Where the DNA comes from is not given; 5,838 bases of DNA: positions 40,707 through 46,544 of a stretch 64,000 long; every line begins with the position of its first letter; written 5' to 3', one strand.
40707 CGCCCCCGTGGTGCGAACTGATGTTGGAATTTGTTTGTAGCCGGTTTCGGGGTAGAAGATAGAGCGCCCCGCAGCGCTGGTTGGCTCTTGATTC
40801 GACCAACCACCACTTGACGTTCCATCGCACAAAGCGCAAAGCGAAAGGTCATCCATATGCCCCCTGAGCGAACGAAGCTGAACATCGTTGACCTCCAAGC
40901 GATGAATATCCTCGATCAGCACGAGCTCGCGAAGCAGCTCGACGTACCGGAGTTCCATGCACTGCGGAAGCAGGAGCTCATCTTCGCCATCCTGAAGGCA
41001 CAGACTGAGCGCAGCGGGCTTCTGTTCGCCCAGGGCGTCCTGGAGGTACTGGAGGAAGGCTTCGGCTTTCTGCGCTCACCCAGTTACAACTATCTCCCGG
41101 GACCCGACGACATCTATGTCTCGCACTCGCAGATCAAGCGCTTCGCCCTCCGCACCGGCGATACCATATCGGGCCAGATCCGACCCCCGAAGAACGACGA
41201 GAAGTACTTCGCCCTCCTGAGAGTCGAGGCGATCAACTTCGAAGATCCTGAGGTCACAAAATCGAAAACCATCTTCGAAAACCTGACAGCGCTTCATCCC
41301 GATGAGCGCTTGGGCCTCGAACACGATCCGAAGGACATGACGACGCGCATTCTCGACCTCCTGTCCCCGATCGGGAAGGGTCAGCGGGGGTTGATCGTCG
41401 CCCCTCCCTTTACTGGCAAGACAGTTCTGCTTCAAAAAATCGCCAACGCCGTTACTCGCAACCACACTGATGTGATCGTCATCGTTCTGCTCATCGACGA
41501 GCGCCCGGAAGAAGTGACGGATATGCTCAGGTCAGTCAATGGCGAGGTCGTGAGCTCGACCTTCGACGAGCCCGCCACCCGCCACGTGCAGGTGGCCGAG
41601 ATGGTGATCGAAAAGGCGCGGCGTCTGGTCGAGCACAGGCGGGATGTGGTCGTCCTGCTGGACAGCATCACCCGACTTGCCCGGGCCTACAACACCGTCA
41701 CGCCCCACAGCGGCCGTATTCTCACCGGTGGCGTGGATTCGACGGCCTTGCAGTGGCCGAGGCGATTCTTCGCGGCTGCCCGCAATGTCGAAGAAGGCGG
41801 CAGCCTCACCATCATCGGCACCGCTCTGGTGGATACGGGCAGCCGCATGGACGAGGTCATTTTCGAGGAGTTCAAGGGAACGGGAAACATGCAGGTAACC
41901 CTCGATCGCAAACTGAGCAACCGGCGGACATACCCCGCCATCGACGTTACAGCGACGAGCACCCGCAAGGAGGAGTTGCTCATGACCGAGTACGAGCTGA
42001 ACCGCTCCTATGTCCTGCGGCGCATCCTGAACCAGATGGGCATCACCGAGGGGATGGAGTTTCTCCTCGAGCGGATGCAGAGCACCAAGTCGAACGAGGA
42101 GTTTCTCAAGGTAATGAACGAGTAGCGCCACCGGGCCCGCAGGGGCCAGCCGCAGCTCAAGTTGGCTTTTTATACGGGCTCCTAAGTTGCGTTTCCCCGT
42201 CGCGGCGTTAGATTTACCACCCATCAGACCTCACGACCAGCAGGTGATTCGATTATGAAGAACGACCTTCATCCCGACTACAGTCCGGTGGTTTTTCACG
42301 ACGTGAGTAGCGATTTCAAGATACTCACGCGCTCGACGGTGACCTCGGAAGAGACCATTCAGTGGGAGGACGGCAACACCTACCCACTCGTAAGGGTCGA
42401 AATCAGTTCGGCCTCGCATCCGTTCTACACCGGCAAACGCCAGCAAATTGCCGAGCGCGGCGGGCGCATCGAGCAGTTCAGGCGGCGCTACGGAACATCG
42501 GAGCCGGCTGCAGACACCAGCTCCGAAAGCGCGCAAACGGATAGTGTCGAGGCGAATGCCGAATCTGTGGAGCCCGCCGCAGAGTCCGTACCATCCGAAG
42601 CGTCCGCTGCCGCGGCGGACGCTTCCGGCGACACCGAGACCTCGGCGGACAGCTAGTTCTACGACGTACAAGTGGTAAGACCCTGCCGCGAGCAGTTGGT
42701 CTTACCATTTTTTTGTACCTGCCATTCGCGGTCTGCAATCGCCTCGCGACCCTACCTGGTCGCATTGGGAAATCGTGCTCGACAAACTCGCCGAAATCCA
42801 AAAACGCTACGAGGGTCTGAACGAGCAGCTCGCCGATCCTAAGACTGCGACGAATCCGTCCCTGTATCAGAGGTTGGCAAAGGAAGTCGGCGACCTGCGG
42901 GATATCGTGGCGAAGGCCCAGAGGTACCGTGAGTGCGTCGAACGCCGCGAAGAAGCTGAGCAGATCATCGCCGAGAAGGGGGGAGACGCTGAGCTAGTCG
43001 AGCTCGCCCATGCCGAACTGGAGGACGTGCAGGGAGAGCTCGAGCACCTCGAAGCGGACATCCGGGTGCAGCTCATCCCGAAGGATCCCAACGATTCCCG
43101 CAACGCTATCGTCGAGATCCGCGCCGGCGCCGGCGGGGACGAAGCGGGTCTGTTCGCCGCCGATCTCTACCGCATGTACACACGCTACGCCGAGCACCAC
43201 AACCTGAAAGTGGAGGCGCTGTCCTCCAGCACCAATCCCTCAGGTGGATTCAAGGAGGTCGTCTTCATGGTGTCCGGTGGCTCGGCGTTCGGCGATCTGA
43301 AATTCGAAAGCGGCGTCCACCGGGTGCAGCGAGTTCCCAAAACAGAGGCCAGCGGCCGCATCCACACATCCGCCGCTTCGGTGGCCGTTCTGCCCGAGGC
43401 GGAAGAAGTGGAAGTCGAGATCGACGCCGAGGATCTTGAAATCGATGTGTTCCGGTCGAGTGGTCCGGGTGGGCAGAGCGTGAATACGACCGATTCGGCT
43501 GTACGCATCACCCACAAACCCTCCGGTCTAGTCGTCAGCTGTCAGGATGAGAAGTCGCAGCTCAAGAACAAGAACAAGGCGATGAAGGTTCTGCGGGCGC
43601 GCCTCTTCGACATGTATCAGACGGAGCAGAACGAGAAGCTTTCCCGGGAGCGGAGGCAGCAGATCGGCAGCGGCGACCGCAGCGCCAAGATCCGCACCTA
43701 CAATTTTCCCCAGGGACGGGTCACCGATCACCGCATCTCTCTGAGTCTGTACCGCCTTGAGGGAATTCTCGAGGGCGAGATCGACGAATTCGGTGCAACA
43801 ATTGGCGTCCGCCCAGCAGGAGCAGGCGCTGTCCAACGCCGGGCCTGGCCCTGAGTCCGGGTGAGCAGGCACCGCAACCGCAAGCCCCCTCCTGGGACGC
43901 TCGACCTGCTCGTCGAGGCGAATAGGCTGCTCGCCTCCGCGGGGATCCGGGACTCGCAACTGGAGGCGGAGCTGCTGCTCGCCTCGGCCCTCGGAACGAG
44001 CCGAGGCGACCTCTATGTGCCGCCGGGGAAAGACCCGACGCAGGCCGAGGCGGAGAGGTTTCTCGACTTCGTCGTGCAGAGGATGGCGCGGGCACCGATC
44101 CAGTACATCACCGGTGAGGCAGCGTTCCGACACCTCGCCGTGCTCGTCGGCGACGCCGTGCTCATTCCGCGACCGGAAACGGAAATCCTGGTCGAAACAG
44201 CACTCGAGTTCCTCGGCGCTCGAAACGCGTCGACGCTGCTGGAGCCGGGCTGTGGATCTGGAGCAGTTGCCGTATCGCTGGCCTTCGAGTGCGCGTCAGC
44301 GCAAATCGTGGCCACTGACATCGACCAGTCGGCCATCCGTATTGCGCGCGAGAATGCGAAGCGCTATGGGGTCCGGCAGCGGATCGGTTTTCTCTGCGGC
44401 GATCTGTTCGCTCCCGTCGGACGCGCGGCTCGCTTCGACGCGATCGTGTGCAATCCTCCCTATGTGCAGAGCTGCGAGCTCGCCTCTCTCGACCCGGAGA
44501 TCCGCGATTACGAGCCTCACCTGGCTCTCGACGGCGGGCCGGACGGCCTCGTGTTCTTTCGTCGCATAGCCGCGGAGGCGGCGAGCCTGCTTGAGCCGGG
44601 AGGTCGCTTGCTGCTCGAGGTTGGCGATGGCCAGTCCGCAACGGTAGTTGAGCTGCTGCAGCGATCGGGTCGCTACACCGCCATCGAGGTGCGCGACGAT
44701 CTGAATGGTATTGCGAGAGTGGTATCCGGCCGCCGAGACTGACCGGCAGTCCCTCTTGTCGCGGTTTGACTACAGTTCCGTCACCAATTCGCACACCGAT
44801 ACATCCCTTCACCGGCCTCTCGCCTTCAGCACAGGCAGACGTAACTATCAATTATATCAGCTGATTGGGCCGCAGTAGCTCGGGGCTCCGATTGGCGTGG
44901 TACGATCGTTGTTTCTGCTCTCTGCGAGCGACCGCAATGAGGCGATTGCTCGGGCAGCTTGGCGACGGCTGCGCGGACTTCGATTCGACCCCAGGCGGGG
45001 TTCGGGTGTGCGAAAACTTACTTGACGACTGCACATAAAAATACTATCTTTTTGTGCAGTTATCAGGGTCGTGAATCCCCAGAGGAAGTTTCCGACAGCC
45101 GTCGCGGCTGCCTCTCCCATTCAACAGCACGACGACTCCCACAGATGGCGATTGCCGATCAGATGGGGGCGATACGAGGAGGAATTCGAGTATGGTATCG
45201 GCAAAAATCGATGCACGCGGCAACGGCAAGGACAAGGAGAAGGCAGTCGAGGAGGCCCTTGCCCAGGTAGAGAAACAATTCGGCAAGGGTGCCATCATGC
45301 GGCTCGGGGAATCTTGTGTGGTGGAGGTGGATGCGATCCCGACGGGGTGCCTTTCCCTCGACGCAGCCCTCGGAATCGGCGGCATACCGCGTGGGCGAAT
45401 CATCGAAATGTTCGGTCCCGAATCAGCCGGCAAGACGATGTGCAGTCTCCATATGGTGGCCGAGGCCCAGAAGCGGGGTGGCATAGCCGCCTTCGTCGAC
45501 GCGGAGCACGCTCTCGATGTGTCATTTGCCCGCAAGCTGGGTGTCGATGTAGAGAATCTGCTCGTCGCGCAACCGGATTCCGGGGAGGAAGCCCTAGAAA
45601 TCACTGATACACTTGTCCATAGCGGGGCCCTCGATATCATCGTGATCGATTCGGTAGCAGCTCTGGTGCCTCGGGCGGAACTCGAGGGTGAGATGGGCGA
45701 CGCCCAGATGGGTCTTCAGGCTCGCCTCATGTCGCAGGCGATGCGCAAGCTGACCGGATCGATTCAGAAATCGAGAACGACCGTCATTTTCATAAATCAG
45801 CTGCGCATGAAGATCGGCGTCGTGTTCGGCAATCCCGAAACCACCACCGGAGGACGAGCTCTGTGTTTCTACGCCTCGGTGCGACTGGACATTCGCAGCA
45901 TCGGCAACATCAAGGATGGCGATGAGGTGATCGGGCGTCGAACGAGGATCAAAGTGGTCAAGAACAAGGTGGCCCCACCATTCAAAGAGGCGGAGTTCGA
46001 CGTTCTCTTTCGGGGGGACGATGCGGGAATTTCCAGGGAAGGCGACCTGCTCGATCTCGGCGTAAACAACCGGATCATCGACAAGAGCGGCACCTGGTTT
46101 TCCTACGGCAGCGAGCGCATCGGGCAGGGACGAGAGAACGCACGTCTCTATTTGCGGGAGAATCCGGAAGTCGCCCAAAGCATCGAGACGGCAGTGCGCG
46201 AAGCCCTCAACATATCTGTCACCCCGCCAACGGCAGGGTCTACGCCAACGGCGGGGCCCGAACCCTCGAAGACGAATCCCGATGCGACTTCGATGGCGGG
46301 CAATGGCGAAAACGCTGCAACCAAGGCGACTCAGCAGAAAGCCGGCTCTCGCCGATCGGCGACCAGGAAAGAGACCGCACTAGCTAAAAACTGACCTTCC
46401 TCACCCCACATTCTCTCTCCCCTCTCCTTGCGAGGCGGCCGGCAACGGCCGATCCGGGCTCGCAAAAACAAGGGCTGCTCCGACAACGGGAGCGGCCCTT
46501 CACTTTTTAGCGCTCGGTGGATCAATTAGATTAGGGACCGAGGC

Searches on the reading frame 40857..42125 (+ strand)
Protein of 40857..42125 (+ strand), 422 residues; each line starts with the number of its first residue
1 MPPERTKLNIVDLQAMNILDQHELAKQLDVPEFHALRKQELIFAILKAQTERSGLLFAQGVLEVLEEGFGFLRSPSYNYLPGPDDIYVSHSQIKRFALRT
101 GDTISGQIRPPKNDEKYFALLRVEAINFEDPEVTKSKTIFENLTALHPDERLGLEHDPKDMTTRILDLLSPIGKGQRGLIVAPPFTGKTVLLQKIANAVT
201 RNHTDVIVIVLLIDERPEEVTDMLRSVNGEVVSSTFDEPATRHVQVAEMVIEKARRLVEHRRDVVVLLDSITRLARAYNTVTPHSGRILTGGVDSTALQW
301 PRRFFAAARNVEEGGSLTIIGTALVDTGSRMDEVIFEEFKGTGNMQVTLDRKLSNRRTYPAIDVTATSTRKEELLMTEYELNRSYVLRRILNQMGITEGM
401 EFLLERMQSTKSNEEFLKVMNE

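Call 20: search_protein_families(library=pfam, proteins=[window:40857-42125:+], max_evalue=0.001)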
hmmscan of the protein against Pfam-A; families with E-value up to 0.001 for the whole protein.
window:40857-42125:+ (422 aa): 5 families
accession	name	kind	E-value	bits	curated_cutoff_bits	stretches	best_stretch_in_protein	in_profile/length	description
PF07497.18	Rho_RNA_bind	-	2.4e-34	117.4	27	1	59-132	2-73/73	Rho termination factor, RNA-binding domain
PF00006.31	ATP-synt_ab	-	2.2e-29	103.1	29.5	1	164-366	3-210/213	ATP synthase alpha/beta family, nucleotide-binding domain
PF07498.18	Rho_N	-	2.1e-12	47.2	24.9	1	12-54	1-43/43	Rho termination factor, N-terminal domain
PF13401.12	AAA_22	-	8.1e-05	23.4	27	0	178-274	8-96/130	AAA domain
PF13481.12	AAA_25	-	0.00029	21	27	1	172-277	30-158/195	AAA domain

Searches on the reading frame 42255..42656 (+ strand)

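Call 73: search_protein_families(library=pfam, proteins=[window:42255-42656:+], max_evalue=0.001)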
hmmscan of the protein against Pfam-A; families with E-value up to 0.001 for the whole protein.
window:42255-42656:+ (133 aa): 1 family
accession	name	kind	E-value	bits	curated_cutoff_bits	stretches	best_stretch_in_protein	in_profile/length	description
PF01197.23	Ribosomal_L31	-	1.1e-23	83.6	27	1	1-80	1-65/65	Ribosomal protein L31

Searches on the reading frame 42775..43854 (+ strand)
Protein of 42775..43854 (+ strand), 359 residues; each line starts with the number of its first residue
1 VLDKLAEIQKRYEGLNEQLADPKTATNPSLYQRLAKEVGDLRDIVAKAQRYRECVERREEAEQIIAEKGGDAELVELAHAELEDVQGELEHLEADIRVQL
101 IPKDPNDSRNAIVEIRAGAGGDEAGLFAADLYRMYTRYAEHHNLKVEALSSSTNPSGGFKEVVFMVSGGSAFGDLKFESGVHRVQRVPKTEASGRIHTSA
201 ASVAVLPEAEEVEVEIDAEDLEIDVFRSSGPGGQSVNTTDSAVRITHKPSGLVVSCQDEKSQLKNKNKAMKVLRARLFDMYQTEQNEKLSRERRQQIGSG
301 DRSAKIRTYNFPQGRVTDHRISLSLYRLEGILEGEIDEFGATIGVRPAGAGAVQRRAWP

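Call 73: search_protein_families(library=pfam, proteins=[window:42775-43854:+], max_evalue=0.001)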
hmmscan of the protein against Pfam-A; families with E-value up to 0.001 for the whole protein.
window:42775-43854:+ (359 aa): 2 families
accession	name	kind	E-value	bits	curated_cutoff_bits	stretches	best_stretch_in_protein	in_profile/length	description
PF03462.23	PCRF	-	4.3e-69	232.7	24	1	8-203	1-194/194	PCRF domain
PF00472.26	RF-1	-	3.1e-44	150.1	35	1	210-320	1-116/116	RF-1 domain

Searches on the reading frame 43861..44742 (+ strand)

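Call 73: search_protein_families(library=pfam, proteins=[window:43861-44742:+], max_evalue=0.001)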
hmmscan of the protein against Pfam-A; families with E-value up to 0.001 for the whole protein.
window:43861-44742:+ (293 aa): 14 families
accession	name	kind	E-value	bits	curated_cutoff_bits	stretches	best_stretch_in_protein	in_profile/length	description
PF17827.6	PrmC_N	-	2.1e-17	63.8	23.4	1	15-85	1-71/71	PrmC N-terminal domain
PF05175.20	MTS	-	5.9e-15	55.7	23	1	116-204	25-111/170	Methyltransferase small domain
PF13649.12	Methyltransf_25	-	3.8e-13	50.4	27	1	127-198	2-71/97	Methyltransferase domain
PF01170.24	UPF0020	-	1.7e-12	47.9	22.3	1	119-205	25-135/197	RMKL-like, methyltransferase domain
PF13847.12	Methyltransf_31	-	8.2e-11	42.2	27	1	122-256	3-113/145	Methyltransferase domain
PF08241.18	Methyltransf_11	-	1.8e-10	41.8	21.2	1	127-198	1-67/95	Methyltransferase domain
PF06325.19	PrmA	-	6e-10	39.5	22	1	121-198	160-233/296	Ribosomal protein L11 methyltransferase (PrmA)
PF08242.18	Methyltransf_12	-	3.9e-09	37.5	30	1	127-198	1-72/98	Methyltransferase domain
PF09445.16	Methyltransf_15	-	3.8e-07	30.3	22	1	125-200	3-80/165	RNA cap guanine-N2 methyltransferase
PF03602.21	Cons_hypoth95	-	2.2e-06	27.9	24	1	83-205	4-127/182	Conserved hypothetical protein 95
PF01135.25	PCMT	-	1.8e-05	25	20.3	0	87-196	41-147/210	Protein-L-isoaspartate(D-aspartate) O-methyltransferase (PCMT)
PF13489.12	Methyltransf_23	-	0.0002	21.5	27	0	115-198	13-88/164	Methyltransferase domain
PF11599.14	AviRa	-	0.00024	21.1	25.7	1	110-166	38-97/232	RRNA methyltransferase AviRa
PF12847.13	Methyltransf_18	-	0.00026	21.4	27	1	124-196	16-87/151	Methyltransferase domain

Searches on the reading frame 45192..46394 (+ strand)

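Call 73: search_protein_families(library=pfam, proteins=[window:45192-46394:+], max_evalue=0.001)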
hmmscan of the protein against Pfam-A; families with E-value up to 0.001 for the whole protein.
window:45192-46394:+ (400 aa): 4 families
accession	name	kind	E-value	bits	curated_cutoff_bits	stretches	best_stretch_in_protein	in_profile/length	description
PF00154.27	RecA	-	2.2e-133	444.1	27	1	17-274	1-258/262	recA bacterial DNA recombination protein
PF21096.2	RecA_C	-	1.5e-25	89.5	27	1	284-339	1-56/57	RecA C-terminal domain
PF08423.17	Rad51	-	2.2e-07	30.8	22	1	48-236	7-211/244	Rad51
PF06745.19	ATPase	-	3.2e-07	30.4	26.6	1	49-126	1-80/231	KaiC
